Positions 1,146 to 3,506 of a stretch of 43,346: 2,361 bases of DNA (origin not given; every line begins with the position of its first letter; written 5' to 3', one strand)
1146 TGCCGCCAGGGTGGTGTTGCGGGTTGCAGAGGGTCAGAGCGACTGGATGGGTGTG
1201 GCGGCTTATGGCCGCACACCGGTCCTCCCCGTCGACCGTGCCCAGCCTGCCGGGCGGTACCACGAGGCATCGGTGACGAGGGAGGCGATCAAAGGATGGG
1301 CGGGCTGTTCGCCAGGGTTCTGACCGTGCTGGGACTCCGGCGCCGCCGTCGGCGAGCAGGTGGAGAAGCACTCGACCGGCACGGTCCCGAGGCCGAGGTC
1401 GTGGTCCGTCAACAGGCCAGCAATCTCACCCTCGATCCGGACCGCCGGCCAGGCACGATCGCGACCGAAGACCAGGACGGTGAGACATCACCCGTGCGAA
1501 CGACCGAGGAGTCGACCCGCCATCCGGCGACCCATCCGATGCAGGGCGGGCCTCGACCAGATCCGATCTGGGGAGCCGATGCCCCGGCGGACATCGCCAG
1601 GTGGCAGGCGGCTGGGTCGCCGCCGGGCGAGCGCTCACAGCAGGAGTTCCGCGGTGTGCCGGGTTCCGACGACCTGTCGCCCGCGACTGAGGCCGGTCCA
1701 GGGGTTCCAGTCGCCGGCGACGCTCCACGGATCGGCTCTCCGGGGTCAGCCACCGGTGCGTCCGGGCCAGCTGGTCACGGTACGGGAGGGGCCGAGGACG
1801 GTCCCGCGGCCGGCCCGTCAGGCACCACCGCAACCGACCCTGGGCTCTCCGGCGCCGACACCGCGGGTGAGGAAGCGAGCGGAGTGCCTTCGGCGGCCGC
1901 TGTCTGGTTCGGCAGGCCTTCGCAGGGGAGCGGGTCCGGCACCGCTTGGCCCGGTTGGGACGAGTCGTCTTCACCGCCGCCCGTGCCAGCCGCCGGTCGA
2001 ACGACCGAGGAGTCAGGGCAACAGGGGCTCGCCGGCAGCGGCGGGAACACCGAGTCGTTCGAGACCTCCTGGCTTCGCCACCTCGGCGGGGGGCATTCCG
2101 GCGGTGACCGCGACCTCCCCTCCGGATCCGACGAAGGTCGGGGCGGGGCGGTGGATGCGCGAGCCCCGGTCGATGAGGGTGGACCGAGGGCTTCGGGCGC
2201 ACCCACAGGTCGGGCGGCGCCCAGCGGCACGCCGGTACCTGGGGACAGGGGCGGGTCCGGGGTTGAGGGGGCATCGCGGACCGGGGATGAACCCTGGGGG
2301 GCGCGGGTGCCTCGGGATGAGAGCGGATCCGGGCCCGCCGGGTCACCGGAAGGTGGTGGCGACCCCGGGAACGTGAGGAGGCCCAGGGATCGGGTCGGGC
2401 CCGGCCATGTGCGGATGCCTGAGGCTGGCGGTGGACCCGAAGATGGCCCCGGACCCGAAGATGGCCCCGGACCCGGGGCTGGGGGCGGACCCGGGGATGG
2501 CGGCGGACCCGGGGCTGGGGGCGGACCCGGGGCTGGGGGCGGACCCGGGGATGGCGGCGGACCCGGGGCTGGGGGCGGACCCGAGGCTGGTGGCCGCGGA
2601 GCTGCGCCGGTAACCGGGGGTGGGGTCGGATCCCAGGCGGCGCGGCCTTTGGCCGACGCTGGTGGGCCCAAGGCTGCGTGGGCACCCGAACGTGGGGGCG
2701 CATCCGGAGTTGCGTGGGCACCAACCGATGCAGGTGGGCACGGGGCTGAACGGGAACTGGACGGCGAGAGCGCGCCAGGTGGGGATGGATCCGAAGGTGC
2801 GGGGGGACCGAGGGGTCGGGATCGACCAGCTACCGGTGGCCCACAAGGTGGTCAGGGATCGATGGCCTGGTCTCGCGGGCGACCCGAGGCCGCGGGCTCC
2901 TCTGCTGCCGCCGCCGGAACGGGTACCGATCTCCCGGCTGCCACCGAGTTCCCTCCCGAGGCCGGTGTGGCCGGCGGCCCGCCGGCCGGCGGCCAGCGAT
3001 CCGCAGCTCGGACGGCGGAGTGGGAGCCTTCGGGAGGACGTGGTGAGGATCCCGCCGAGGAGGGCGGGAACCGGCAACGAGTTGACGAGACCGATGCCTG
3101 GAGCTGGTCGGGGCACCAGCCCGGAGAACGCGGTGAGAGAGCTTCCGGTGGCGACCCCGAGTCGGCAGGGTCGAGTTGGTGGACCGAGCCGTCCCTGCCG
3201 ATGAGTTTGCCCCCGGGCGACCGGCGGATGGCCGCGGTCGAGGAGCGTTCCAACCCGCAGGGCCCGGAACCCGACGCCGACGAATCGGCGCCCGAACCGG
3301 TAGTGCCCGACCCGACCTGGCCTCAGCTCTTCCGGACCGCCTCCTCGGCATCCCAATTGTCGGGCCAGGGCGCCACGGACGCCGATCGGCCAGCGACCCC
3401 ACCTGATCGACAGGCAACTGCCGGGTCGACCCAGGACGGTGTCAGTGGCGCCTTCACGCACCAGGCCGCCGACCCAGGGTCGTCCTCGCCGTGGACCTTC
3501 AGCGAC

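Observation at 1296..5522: parA is fused, with no stop codon, to ~3.2 kb of low-complexity coding-like sequence (potential ~1,400-aa ParA)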

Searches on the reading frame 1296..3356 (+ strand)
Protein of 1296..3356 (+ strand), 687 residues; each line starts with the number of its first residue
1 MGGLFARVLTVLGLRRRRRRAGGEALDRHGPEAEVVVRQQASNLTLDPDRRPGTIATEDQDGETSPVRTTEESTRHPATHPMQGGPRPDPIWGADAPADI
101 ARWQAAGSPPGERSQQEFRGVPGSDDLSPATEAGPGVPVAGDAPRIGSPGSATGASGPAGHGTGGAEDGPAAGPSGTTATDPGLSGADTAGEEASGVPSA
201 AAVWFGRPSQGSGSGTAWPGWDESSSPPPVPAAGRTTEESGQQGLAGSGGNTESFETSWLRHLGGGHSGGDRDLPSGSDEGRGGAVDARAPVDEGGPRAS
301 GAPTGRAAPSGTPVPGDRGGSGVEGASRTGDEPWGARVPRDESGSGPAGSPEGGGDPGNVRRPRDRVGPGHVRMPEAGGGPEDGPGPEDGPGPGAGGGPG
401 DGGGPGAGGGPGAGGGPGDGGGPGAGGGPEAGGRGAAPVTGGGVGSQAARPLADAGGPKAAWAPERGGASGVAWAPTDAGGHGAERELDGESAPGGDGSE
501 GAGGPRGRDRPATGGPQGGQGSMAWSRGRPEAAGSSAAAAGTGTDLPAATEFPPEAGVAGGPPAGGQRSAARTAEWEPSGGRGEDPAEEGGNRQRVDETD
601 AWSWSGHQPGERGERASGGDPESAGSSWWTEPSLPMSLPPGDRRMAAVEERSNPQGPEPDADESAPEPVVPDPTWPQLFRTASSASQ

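Call 23: find_related_loci(query=A2, collection=metagenome_contigs, flank=8000)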
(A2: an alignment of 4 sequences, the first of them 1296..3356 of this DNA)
Query A2 (687 aa) in metagenome_contigs; peptide patterns used: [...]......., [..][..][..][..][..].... (x = any residue, [..] = any of these).
314 stretches matched a pattern; 7 encode a relative of the query (tblastn E <= 1e-3); 7 distinct loci.
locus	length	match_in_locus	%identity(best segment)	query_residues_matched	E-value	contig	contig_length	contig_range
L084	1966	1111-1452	34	1-104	2e-7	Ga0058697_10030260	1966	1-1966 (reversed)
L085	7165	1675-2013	33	2-104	7e-7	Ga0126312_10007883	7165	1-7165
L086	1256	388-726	33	2-104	5e-7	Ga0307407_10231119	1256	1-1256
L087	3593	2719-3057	33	2-104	7e-7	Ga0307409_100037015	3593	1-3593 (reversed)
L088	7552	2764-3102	33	2-104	9e-7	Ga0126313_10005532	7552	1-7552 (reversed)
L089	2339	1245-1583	33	2-104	2e-6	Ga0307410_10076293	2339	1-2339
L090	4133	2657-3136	27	2-151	6e-6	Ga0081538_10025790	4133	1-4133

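Call 30: search_protein_families(library=pfam, proteins=[L085:1675-5163:+], max_evalue=1)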
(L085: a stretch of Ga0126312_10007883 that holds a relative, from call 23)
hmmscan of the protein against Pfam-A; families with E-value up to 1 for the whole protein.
L085:1675-5163:+ (1163 aa): 9 families
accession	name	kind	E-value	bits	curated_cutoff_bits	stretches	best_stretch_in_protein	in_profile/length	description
PF13614.12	AAA_31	-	6.6e-64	215.5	27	1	902-1077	2-177/177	AAA domain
PF01656.29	CbiA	-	1e-26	93.7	25.4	1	905-1128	2-125/125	CobQ/CobB/MinD/ParA nucleotide binding domain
PF09140.17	MipZ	-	4.8e-11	42.9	20.7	1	903-1059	2-141/262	ATPase MipZ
PF06564.18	CBP_BcsQ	-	2.1e-09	37.7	21.3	1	904-1050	4-148/234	Cellulose biosynthesis protein BcsQ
PF10609.15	ParA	-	3.2e-09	37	27.1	1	900-1030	2-124/246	NUBPL iron-transfer P-loop NTPase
PF00142.24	Fer4_NifH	-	2e-06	27.9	25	1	909-965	7-61/271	4Fe-4S iron sulfur cluster binding proteins, NifH/frxC family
PF02374.21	ArsA_ATPase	-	0.0001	22.1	24.3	1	910-945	9-44/305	Anion-transporting ATPase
PF03308.22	MeaB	-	0.01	15.3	23.1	1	911-947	42-78/273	Methylmalonyl Co-A mutase-associated GTPase MeaB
PF16575.11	CLP1_P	-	0.042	14.1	26.6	1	912-941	4-33/188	mRNA cleavage and polyadenylation factor CLP1 P-loop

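Call 34: find_homologous_proteins(query=A3, max_evalue=0.001)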
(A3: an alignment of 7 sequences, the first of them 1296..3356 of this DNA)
Query A3 (7 sequences) (687 aa, profile of the alignment): 2 proteins with E <= 0.001 among 8000 candidates.
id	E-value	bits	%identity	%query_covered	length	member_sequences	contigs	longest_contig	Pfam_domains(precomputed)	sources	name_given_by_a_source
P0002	2.0e-181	624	47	7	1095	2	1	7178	PF00142.25,PF10609.16,PF01656.30,PF13614.13,PF09140.18,PF06564.19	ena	-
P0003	3.2e-68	250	43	7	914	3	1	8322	PF00142.25,PF10609.16,PF01656.30,PF13614.13,PF09140.18,PF06564.19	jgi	jgi:chromosome partitioning protein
